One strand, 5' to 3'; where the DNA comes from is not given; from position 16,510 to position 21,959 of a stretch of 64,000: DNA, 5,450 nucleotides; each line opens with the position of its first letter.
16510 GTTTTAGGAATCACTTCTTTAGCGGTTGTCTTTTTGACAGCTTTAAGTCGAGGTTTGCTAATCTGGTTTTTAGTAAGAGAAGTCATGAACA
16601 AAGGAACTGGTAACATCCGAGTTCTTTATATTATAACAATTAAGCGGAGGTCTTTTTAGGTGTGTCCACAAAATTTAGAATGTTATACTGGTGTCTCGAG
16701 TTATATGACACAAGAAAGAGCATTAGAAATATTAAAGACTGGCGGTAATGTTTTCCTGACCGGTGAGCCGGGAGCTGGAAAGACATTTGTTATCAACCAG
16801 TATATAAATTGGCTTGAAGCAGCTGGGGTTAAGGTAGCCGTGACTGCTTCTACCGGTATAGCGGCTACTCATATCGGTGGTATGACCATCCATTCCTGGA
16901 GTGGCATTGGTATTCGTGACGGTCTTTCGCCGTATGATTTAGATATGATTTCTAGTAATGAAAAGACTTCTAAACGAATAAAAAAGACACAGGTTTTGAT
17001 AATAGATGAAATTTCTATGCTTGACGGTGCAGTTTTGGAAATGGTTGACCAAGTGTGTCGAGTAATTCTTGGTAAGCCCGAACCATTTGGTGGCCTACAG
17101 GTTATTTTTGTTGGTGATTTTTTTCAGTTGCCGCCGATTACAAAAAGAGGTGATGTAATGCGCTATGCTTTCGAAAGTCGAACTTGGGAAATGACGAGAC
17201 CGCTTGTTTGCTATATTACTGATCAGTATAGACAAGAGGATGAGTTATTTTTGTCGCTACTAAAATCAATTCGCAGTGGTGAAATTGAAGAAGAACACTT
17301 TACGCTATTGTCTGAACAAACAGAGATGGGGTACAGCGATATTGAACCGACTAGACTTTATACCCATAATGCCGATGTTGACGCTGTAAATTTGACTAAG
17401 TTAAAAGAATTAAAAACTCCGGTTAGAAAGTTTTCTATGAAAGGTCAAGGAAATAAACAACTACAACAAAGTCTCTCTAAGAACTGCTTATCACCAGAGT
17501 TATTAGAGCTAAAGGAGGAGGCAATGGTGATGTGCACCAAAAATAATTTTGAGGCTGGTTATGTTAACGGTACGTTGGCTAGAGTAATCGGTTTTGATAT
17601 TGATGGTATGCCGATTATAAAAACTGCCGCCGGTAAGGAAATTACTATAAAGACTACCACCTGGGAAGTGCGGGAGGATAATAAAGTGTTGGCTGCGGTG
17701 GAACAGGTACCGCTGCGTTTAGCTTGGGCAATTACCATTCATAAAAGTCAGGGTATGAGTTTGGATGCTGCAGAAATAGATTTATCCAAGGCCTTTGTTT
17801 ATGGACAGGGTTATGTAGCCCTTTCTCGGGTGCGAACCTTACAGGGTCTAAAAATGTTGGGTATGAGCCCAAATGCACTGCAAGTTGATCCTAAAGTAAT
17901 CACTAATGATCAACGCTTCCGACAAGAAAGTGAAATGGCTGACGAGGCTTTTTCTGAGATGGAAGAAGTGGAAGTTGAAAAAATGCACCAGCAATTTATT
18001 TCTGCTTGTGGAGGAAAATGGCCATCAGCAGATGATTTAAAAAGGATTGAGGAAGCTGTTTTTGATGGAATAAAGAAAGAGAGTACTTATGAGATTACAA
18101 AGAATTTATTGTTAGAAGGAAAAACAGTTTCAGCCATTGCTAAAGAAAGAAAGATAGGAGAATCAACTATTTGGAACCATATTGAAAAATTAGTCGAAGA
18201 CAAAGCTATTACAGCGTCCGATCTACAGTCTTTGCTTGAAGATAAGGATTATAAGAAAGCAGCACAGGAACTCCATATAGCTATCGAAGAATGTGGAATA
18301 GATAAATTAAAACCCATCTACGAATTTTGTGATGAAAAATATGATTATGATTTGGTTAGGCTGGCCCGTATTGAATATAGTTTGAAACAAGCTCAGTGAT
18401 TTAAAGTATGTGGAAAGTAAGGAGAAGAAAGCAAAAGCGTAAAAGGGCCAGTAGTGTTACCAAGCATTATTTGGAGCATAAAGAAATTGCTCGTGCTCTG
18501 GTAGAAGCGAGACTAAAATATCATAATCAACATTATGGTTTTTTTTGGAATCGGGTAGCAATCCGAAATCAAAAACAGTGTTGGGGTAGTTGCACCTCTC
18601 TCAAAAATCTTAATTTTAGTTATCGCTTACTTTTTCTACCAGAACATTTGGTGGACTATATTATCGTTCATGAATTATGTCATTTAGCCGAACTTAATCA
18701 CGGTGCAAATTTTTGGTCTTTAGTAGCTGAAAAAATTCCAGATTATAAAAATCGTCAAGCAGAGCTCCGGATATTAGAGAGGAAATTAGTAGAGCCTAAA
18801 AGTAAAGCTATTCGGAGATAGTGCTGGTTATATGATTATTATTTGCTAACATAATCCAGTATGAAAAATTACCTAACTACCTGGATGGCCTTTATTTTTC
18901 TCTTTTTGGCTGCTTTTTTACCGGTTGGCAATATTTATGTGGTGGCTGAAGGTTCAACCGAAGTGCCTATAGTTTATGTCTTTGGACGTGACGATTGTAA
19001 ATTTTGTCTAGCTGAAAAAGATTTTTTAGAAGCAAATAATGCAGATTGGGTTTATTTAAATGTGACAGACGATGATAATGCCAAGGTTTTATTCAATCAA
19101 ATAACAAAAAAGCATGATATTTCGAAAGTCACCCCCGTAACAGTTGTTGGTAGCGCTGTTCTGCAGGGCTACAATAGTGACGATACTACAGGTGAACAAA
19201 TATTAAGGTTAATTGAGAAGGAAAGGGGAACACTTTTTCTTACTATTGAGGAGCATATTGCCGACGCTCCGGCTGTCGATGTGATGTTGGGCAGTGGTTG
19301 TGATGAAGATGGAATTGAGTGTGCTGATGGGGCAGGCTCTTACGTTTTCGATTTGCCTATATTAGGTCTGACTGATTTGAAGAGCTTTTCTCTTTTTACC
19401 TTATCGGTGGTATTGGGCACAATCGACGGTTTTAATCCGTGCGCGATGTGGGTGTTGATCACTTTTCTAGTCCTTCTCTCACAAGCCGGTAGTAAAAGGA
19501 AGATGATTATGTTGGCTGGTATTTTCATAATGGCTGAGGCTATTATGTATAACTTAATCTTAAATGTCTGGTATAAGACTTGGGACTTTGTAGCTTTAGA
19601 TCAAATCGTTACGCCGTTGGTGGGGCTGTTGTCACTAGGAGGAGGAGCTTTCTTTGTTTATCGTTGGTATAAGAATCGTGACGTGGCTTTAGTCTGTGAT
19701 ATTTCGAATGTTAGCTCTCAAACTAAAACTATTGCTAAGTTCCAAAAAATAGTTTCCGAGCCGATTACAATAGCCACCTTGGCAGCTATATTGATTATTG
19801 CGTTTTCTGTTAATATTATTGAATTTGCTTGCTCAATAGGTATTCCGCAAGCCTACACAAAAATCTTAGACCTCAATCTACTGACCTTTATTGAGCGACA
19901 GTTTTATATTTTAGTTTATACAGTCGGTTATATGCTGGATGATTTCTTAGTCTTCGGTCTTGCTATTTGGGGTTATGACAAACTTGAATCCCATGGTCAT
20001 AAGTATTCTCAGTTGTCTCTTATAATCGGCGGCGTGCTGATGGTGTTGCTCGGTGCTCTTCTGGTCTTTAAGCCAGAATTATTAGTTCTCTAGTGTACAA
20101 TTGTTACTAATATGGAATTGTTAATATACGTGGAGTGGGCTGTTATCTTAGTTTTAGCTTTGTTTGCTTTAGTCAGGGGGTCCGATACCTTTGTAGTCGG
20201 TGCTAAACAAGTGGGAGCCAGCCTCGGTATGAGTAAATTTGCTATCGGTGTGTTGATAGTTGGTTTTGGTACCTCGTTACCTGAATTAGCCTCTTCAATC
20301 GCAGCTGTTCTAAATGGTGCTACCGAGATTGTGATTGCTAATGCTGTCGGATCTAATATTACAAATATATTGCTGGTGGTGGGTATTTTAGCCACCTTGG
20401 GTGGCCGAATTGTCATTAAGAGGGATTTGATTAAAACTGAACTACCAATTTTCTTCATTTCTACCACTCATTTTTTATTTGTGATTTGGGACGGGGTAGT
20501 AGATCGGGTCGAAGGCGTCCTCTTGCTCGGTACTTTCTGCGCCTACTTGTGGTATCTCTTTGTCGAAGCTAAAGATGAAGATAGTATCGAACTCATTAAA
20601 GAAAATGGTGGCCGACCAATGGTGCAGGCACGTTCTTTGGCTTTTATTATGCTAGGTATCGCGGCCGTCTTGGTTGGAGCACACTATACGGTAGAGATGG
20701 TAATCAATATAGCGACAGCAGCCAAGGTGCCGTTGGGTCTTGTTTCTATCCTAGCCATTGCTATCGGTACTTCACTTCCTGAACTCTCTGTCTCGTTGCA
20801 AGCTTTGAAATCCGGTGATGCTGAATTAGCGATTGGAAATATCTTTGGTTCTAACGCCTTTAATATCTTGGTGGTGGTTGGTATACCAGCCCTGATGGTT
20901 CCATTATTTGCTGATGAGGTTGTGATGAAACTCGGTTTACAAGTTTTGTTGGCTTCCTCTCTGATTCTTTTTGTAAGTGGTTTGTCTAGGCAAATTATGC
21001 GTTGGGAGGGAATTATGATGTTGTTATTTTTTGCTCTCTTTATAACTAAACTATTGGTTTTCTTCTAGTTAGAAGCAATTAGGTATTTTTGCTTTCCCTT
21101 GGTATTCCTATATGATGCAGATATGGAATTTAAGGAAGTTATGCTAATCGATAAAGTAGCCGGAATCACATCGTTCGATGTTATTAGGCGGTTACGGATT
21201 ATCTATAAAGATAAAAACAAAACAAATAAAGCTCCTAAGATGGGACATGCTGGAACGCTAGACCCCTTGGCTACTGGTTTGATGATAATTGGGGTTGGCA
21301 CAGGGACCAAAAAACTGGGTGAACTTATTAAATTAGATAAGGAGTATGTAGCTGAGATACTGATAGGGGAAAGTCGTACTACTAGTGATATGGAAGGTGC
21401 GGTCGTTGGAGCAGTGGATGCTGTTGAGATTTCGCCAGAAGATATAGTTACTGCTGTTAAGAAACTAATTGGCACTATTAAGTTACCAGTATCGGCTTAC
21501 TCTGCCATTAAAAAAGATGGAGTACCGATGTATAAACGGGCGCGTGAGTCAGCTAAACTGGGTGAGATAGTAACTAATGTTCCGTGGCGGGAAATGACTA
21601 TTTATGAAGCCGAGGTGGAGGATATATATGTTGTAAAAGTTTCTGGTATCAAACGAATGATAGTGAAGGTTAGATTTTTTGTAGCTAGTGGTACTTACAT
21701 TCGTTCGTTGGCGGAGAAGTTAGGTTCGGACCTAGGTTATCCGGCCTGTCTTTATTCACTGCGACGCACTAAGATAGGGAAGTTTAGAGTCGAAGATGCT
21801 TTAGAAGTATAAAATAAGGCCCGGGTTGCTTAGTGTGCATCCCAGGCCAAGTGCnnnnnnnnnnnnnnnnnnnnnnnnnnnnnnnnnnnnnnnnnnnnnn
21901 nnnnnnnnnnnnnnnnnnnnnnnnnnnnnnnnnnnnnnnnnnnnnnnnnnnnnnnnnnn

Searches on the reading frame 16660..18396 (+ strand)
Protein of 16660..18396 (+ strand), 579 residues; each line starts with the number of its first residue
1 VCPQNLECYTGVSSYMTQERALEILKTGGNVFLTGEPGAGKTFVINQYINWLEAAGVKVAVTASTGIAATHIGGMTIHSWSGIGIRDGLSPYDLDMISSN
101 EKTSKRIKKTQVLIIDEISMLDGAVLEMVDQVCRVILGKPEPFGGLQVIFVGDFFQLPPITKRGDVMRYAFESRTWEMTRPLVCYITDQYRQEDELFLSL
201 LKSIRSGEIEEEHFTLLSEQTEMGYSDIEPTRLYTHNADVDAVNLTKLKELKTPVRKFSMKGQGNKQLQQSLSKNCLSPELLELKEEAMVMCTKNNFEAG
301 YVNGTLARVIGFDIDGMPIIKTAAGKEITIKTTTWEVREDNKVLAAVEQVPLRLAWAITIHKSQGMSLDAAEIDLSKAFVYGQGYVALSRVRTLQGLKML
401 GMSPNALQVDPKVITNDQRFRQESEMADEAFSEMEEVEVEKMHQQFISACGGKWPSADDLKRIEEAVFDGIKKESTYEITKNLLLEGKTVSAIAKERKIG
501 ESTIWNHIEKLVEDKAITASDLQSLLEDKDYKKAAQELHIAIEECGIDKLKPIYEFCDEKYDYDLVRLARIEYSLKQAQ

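Call 65: search_protein_families(library=pfam, proteins=[window:16660-18396:+], max_evalue=0.00001)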
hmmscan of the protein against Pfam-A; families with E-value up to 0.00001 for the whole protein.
window:16660-18396:+ (579 aa): 6 families
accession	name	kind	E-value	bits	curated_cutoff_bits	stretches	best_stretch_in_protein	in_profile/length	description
PF05970.20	PIF1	-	6.1e-37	127.8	25.9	1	26-212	20-220/223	PIF1-like helicase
PF13604.12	AAA_30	-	2.9e-18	66.7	27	1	18-218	6-181/191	AAA domain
PF14493.12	HTH_40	-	5.3e-18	65.5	27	1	476-570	1-89/89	Helix-turn-helix domain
PF13245.12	AAA_19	-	1.3e-15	58.2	25.1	1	18-160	1-132/134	AAA domain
PF13401.12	AAA_22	-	5.2e-10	40.2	27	1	27-152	4-122/130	AAA domain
PF03266.21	NTPase_1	-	7.6e-06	26.3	23.9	0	30-60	1-31/168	NTPase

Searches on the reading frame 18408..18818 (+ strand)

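Call 65: search_protein_families(library=pfam, proteins=[window:18408-18818:+], max_evalue=0.00001)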
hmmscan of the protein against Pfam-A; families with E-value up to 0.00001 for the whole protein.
window:18408-18818:+ (137 aa): 1 family
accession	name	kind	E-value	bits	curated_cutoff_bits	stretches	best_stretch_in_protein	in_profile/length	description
PF01863.23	YgjP-like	-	2.1e-31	110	26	1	17-121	103-205/207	YgjP-like, metallopeptidase domain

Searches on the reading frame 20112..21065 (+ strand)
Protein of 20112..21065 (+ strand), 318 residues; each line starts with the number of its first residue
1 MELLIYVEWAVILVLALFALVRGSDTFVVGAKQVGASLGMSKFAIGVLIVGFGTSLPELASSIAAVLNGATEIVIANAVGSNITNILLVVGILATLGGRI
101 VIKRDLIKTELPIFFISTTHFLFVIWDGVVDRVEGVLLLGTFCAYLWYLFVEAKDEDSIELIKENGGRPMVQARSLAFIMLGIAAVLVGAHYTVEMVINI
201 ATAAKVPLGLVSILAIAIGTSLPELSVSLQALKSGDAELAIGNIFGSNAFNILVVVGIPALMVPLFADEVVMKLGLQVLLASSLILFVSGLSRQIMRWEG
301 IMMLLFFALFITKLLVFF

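Call 65: search_protein_families(library=pfam, proteins=[window:20112-21065:+], max_evalue=0.00001)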
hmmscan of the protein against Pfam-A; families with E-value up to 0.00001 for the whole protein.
window:20112-21065:+ (318 aa): 1 family
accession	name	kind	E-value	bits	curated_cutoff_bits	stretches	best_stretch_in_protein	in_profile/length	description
PF01699.29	Na_Ca_ex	-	2.4e-55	187.1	24.9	2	10-150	3-150/151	Sodium/calcium exchanger protein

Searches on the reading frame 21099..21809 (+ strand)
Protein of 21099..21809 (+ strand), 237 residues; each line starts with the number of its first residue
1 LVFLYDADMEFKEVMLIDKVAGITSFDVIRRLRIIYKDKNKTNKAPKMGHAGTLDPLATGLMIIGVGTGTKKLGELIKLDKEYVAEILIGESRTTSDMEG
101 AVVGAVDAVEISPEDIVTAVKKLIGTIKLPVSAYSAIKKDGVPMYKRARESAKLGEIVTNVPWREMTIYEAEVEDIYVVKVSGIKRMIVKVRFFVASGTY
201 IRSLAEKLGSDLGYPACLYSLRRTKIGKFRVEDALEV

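Call 65: search_protein_families(library=pfam, proteins=[window:21099-21809:+], max_evalue=0.00001)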
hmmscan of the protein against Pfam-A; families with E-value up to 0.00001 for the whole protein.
window:21099-21809:+ (237 aa): 1 family
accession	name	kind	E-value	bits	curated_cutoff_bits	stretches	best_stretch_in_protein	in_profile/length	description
PF01509.24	TruB_N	-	1.9e-32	113.1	27.3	1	44-201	5-149/149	TruB family pseudouridylate synthase (N terminal domain)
